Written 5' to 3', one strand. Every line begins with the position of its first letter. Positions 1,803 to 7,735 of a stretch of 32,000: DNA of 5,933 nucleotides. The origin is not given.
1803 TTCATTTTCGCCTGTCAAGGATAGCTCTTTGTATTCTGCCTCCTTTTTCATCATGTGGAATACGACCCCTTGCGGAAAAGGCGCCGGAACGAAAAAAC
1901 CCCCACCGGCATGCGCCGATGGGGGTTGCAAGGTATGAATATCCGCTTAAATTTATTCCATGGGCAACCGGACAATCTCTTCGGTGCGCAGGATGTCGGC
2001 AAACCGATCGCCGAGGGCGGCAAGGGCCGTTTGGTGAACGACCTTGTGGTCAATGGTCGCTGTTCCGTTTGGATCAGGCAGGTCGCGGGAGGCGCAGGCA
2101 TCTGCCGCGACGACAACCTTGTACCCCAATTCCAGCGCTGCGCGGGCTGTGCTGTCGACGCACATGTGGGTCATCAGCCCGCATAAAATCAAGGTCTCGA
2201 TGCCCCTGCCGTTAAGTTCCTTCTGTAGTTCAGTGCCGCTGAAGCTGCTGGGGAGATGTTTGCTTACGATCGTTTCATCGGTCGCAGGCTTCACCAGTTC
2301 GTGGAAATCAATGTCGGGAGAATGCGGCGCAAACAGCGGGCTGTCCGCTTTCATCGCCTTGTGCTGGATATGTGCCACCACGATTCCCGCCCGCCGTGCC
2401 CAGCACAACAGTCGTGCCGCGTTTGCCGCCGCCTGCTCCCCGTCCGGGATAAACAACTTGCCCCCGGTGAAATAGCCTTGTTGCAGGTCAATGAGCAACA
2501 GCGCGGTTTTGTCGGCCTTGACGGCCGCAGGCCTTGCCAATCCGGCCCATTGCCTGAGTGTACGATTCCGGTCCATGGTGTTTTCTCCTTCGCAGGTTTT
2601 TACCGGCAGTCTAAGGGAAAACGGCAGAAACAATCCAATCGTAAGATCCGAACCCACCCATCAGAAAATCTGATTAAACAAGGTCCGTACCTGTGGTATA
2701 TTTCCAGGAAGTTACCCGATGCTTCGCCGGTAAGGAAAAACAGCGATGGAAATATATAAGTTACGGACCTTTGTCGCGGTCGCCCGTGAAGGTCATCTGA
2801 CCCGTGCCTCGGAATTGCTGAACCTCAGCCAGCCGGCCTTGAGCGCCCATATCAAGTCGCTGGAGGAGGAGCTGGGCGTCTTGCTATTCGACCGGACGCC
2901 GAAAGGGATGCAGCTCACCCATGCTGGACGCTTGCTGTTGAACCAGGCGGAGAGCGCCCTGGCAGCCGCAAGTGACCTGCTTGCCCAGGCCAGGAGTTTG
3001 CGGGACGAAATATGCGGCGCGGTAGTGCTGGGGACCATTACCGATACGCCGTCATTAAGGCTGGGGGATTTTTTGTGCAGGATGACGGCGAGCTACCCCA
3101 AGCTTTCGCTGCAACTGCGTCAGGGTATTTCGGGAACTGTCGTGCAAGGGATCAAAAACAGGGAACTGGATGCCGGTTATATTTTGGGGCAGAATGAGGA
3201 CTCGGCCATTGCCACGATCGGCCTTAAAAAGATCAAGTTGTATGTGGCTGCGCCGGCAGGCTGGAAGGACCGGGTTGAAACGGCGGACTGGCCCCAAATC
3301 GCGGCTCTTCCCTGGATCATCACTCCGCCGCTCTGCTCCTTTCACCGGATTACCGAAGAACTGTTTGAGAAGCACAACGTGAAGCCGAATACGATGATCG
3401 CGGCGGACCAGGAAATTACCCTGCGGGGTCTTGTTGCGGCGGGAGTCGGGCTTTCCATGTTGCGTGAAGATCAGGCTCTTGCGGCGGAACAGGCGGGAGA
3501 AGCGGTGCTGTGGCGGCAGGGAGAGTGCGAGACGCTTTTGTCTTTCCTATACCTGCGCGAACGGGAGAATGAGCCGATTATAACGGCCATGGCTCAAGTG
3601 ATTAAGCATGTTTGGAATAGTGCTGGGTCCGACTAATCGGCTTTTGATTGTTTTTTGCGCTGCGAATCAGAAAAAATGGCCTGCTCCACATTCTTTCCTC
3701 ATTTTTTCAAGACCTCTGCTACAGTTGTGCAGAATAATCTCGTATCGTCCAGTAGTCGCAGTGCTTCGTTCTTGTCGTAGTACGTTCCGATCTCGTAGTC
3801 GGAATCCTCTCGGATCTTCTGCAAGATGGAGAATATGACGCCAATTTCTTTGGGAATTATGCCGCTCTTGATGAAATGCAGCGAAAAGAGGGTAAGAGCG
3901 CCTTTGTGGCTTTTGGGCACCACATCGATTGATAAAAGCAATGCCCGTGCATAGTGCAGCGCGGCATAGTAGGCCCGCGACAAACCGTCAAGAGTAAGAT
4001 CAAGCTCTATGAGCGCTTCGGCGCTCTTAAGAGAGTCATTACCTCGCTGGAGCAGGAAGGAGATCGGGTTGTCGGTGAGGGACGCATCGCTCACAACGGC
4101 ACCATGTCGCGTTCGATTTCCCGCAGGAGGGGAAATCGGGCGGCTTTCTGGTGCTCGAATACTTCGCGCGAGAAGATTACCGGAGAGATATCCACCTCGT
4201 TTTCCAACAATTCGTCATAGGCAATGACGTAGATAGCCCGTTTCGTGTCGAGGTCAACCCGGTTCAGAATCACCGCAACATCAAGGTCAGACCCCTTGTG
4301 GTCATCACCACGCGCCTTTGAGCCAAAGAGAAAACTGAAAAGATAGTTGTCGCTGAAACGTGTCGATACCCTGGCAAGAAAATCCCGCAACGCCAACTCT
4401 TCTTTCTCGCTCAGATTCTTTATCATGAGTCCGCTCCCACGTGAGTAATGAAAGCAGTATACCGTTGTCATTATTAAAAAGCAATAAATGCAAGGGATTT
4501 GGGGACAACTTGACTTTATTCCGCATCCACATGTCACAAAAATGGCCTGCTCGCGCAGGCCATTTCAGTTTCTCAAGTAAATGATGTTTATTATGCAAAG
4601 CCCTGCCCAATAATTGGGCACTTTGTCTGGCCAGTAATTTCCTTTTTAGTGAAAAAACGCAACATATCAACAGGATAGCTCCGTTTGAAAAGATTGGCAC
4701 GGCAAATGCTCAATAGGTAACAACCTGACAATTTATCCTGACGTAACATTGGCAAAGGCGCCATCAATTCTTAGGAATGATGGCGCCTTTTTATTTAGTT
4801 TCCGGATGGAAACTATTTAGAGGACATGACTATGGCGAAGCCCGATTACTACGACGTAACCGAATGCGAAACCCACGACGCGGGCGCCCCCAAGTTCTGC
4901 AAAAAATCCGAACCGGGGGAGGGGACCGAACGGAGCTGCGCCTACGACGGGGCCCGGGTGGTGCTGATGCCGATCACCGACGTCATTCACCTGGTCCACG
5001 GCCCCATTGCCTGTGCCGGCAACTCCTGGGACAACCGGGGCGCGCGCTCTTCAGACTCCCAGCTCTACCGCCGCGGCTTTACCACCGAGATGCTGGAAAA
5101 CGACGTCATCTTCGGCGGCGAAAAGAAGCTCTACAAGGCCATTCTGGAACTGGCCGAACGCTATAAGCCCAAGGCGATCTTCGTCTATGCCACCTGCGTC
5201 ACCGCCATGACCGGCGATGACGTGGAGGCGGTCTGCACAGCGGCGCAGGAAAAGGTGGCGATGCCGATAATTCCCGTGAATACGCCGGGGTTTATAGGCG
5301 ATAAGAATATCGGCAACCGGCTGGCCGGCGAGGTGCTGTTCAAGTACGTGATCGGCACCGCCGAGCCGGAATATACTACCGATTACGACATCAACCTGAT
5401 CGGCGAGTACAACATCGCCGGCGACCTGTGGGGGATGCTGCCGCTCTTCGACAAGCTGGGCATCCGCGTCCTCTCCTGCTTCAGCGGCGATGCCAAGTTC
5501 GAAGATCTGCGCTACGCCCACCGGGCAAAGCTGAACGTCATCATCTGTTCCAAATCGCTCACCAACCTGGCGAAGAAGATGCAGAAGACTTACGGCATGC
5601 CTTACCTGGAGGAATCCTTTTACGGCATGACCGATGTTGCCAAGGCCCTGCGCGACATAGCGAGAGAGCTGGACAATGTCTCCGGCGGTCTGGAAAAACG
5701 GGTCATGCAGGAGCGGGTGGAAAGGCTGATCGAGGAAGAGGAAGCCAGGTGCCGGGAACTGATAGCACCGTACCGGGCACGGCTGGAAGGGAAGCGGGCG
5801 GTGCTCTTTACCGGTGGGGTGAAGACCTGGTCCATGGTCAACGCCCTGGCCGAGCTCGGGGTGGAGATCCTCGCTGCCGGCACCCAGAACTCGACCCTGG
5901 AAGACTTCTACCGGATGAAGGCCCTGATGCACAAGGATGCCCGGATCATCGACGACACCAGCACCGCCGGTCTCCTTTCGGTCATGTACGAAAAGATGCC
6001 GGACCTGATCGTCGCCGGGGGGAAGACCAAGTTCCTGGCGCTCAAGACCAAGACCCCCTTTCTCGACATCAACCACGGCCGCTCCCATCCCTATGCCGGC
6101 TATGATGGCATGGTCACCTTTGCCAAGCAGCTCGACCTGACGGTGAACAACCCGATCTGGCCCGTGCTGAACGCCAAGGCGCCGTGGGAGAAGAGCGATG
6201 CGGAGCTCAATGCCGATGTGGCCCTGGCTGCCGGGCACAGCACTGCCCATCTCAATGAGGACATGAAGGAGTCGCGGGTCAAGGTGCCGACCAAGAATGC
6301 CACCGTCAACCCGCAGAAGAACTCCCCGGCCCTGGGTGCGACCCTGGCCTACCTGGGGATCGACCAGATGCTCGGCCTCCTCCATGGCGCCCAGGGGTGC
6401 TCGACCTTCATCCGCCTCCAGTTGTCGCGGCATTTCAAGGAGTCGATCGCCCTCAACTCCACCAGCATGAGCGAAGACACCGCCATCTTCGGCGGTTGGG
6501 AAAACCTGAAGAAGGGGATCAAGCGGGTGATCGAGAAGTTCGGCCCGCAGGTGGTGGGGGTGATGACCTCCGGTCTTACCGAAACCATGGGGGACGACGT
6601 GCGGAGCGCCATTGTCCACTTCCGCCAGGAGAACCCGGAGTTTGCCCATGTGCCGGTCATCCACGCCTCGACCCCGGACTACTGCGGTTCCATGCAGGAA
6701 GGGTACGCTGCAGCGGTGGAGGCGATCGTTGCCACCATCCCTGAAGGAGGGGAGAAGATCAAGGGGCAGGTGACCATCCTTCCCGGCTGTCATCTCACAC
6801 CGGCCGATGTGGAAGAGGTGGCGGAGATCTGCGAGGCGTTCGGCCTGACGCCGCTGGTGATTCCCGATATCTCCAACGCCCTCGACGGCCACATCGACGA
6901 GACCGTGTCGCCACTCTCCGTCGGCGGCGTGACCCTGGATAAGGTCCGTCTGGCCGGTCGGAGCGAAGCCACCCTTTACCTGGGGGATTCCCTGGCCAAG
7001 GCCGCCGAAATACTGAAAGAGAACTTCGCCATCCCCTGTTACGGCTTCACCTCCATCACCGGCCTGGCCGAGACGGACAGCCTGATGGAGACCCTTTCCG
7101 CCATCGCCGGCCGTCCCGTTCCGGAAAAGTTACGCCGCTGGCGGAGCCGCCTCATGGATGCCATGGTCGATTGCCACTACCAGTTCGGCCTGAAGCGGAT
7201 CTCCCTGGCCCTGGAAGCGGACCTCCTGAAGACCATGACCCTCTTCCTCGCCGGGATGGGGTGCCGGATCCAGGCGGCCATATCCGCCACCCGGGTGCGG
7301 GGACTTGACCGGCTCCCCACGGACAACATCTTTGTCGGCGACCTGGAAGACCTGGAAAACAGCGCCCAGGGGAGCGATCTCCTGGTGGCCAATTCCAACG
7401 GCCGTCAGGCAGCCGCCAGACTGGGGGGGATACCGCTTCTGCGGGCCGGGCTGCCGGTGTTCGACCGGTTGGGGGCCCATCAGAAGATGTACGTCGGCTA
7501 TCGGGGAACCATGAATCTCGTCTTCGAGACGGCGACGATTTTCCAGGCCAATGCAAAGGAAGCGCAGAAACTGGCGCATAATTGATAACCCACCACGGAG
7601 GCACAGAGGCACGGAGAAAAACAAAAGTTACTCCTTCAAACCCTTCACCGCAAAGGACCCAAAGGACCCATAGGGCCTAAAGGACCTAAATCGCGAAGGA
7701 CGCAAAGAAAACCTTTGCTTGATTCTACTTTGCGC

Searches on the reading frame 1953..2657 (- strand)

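Call 54: search_protein_families(library=pfam, proteins=[window:1953-2657:-], max_evalue=0.00001)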
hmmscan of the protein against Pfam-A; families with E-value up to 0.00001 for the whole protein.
window:1953-2657:- (234 aa): 1 family
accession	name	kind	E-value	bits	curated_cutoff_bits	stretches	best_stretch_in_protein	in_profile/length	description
PF00857.26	Isochorismatase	-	4.6e-40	138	27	1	51-227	1-175/175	Isochorismatase domain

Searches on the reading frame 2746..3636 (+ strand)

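Call 54: search_protein_families(library=pfam, proteins=[window:2746-3636:+], max_evalue=0.00001)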
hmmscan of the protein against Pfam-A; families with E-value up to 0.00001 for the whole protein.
window:2746-3636:+ (296 aa): 2 families
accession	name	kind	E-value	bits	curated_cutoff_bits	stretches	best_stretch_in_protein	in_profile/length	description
PF03466.25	LysR_substrate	-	3.2e-26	92.4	28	1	88-289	3-207/209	LysR substrate binding domain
PF00126.33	HTH_1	-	4.7e-24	84.6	26.6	1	5-62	3-60/60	Bacterial regulatory helix-turn-helix protein, lysR family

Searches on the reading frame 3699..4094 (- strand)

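Call 54: search_protein_families(library=pfam, proteins=[window:3699-4094:-], max_evalue=0.00001)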
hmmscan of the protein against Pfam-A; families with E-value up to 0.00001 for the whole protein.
window:3699-4094:- (131 aa): 1 family
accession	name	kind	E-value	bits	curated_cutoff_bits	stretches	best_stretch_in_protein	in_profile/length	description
PF05168.19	HEPN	-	6e-19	68.8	22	1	12-126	2-115/117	HEPN domain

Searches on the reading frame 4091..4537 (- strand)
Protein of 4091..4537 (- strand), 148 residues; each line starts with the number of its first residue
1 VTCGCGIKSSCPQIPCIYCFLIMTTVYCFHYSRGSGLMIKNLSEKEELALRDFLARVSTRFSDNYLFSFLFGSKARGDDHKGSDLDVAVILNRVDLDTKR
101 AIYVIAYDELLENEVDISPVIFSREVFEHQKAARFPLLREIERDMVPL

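Call 54: search_protein_families(library=pfam, proteins=[window:4091-4537:-], max_evalue=0.00001)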
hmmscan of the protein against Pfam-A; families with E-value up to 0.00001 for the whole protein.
window:4091-4537:- (148 aa): 2 families
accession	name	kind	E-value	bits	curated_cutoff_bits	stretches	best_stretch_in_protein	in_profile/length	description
PF18765.7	Polbeta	-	8.3e-09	35.9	26.9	1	65-120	13-69/93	Polymerase beta, Nucleotidyltransferase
PF01909.29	NTP_transf_2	-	3.9e-08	34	21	1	54-121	5-75/93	Nucleotidyltransferase domain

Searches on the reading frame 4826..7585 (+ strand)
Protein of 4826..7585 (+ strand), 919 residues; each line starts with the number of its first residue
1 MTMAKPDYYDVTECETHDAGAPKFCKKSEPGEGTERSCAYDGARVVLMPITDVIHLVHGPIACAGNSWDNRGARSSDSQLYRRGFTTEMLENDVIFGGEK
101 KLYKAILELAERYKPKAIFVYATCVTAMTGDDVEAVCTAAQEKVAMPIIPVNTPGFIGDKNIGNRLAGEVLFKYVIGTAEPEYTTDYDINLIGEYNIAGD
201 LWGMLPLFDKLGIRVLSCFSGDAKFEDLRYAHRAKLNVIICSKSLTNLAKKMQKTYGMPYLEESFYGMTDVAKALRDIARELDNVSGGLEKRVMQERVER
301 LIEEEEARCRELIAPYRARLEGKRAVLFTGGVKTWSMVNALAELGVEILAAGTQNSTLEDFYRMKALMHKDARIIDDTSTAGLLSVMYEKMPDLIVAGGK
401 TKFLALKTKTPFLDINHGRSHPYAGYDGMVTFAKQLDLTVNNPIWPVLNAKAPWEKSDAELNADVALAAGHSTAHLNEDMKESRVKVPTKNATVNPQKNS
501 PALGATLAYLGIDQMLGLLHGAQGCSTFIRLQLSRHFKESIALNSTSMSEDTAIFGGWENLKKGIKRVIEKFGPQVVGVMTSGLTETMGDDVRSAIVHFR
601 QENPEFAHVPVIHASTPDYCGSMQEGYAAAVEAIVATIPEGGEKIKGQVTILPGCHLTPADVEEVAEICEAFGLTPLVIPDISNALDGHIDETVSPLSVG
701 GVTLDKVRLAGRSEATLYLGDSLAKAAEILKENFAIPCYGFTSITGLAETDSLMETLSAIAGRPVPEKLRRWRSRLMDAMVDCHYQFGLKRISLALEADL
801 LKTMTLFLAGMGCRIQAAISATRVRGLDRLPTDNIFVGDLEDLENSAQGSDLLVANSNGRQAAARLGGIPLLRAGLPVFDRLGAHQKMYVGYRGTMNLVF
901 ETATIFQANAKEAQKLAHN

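Call 54: search_protein_families(library=pfam, proteins=[window:4826-7585:+], max_evalue=0.00001)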
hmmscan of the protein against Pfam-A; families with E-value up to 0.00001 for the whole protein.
window:4826-7585:+ (919 aa): 1 family
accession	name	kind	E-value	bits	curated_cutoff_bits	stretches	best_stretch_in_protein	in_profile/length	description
PF00148.24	Oxidored_nitro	-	1.7e-220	732.3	28.6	2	501-905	2-397/399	Nitrogenase component 1 type Oxidoreductase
